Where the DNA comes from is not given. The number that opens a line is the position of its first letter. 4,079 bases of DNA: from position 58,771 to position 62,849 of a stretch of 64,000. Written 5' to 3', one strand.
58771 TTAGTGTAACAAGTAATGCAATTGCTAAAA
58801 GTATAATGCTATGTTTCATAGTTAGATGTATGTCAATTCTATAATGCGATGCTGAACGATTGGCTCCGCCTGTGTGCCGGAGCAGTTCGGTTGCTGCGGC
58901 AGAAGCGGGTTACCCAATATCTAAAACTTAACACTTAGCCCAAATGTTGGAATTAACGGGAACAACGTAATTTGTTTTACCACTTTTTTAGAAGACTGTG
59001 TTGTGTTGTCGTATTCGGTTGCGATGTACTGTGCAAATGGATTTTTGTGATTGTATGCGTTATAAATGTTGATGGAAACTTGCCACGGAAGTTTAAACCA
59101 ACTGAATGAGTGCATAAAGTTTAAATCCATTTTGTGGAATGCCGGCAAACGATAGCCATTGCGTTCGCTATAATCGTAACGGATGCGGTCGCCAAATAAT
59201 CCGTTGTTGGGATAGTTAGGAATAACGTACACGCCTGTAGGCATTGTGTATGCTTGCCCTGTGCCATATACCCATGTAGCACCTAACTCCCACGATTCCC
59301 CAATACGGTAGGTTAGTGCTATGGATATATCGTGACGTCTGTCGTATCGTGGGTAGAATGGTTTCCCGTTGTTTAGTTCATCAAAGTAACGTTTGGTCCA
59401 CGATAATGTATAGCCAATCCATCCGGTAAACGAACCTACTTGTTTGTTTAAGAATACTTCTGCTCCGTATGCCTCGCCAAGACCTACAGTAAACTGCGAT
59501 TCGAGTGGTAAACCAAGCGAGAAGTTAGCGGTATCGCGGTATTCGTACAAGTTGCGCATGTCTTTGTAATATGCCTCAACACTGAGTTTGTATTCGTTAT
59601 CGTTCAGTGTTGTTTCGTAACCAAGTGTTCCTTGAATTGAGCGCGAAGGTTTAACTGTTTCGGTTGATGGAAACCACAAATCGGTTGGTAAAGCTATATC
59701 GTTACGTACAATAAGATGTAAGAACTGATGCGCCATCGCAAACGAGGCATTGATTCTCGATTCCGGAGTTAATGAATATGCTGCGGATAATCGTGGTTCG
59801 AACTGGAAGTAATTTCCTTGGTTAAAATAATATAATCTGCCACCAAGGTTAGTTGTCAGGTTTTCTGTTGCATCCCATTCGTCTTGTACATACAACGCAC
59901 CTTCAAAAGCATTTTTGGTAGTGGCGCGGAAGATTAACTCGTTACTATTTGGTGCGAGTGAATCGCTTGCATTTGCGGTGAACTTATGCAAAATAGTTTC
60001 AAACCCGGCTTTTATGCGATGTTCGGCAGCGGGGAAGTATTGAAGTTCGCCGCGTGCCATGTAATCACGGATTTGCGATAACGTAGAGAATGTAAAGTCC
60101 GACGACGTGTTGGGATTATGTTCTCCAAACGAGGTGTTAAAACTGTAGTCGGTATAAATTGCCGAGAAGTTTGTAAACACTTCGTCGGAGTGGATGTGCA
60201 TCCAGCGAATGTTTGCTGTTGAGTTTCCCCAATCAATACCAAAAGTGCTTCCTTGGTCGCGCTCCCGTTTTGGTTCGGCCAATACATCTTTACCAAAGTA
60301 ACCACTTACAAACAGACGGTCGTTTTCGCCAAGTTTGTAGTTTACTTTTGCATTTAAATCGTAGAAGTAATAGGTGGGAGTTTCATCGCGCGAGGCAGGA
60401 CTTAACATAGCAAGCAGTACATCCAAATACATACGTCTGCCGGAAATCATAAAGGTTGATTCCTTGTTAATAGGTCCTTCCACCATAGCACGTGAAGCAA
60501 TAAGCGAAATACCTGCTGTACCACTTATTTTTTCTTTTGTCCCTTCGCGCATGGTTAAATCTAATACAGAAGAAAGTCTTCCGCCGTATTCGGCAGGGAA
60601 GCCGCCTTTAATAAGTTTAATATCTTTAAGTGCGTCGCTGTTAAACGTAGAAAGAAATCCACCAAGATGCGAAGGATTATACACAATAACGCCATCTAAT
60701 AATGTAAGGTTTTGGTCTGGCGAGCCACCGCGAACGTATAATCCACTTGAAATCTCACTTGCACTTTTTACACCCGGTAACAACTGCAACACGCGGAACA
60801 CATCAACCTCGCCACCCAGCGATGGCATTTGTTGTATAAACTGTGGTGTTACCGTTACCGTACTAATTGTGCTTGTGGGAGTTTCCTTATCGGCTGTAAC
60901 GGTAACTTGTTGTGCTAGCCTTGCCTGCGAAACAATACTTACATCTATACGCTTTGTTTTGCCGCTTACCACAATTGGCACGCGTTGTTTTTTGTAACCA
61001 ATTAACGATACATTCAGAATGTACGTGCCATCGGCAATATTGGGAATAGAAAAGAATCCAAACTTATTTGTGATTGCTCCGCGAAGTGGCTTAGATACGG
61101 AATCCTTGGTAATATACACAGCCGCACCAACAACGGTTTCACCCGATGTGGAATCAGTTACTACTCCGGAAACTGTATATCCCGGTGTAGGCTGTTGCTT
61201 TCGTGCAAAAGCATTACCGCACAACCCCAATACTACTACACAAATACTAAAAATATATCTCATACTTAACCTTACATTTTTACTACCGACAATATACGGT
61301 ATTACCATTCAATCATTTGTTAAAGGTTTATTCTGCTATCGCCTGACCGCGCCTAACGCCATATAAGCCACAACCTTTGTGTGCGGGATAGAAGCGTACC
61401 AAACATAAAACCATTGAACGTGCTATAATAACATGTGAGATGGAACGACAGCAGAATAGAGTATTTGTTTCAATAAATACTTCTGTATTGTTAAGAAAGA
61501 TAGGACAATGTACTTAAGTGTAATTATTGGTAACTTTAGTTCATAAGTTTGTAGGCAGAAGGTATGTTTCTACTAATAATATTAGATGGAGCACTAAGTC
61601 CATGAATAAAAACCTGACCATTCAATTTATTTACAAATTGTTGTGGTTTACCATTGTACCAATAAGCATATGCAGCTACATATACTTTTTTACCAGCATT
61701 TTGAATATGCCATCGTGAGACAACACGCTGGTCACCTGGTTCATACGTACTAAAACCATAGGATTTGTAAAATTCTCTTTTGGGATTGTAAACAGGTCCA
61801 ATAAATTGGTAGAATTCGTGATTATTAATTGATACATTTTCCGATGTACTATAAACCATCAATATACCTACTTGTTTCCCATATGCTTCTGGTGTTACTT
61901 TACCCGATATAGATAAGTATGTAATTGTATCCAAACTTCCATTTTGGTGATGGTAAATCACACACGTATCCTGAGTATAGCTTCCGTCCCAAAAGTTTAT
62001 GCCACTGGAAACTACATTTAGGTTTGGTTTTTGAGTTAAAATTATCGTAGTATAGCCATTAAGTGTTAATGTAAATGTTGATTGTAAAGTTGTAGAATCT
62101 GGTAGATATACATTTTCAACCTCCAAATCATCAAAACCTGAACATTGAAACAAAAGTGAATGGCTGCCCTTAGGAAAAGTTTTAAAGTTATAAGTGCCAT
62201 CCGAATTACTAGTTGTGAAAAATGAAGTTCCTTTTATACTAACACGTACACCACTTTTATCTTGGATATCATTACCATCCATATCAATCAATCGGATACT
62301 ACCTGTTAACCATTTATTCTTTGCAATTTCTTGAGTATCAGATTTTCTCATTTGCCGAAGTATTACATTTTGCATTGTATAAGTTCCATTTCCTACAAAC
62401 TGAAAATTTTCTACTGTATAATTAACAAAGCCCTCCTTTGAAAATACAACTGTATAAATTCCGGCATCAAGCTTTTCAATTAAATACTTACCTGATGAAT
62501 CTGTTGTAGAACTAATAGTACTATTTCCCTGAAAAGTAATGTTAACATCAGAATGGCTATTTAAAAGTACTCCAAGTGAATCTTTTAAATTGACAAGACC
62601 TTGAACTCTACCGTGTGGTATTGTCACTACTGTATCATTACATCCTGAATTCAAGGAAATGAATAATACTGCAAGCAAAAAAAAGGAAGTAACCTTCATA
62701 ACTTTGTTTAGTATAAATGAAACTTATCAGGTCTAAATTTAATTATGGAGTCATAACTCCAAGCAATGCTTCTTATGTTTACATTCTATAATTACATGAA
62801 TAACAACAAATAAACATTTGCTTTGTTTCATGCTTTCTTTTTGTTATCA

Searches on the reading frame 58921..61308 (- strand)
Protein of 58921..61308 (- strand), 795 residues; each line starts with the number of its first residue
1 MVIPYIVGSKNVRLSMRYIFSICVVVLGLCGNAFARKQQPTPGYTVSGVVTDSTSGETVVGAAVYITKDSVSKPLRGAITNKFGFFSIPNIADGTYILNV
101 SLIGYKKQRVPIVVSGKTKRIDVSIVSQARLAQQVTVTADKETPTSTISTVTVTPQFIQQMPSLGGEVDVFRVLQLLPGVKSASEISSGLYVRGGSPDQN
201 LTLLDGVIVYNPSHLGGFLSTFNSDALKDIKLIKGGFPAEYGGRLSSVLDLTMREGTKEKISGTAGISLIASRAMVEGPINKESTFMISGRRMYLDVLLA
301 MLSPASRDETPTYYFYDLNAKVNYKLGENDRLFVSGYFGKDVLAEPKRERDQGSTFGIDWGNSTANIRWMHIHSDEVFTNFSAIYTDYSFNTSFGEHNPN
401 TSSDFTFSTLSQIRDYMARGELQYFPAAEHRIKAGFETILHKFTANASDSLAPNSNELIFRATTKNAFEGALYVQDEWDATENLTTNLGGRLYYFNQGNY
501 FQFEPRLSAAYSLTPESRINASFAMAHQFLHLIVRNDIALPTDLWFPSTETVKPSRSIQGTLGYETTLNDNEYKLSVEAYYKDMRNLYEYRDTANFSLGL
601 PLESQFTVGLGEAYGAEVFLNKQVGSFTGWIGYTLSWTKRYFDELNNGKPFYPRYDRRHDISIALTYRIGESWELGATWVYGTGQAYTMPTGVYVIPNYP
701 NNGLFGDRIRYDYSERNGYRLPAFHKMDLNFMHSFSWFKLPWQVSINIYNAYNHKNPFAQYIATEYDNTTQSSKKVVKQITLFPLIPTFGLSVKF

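Call 12: search_protein_families(library=pfam, proteins=[window:58921-61308:-])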
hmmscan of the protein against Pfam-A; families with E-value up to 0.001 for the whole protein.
window:58921-61308:- (795 aa): 4 families
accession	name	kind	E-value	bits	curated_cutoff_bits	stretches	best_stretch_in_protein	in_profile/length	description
PF13715.12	CarbopepD_reg_2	-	3.5e-14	53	32.2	1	46-137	1-88/88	CarboxypepD_reg-like domain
PF13620.12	CarboxypepD_reg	-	1e-12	48.7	32.3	1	45-124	1-80/82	Carboxypeptidase regulatory-like domain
PF07715.20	Plug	-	2.9e-10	41.1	23.9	1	149-244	8-102/107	TonB-dependent Receptor Plug Domain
PF25183.1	OMP_b-brl_4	-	7.7e-10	38.2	30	0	465-495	363-393/838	Outer membrane beta barrel domain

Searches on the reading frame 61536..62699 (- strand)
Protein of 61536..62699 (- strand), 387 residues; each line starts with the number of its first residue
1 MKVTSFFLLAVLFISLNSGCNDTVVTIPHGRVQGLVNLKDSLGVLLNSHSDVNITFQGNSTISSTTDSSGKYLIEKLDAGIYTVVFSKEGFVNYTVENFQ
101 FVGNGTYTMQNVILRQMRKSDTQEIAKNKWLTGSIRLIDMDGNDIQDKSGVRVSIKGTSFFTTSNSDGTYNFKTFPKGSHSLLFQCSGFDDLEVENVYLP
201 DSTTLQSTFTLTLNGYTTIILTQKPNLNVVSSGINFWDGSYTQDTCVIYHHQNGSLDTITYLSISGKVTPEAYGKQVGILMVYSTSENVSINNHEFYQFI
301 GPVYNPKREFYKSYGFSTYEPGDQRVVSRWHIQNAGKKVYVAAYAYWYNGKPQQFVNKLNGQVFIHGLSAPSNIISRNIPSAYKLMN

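Call 12: search_protein_families(library=pfam, proteins=[window:61536-62699:-])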
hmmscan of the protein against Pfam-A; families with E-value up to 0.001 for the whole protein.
window:61536-62699:- (387 aa): 4 families
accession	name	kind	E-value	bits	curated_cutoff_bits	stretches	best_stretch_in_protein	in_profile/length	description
PF13620.12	CarboxypepD_reg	-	2.6e-19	69.8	32.3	2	52-113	17-80/82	Carboxypeptidase regulatory-like domain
PF13715.12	CarbopepD_reg_2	-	2e-13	50.6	32.2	2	149-205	15-70/88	CarboxypepD_reg-like domain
PF17210.9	SdrD_B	-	5.3e-08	33.5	29.7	1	56-97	34-75/112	SdrD B-like domain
PF20608.4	Phage_tube_C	-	0.00088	20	24.1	0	63-95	40-73/82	Phage tail tube protein C-terminal domain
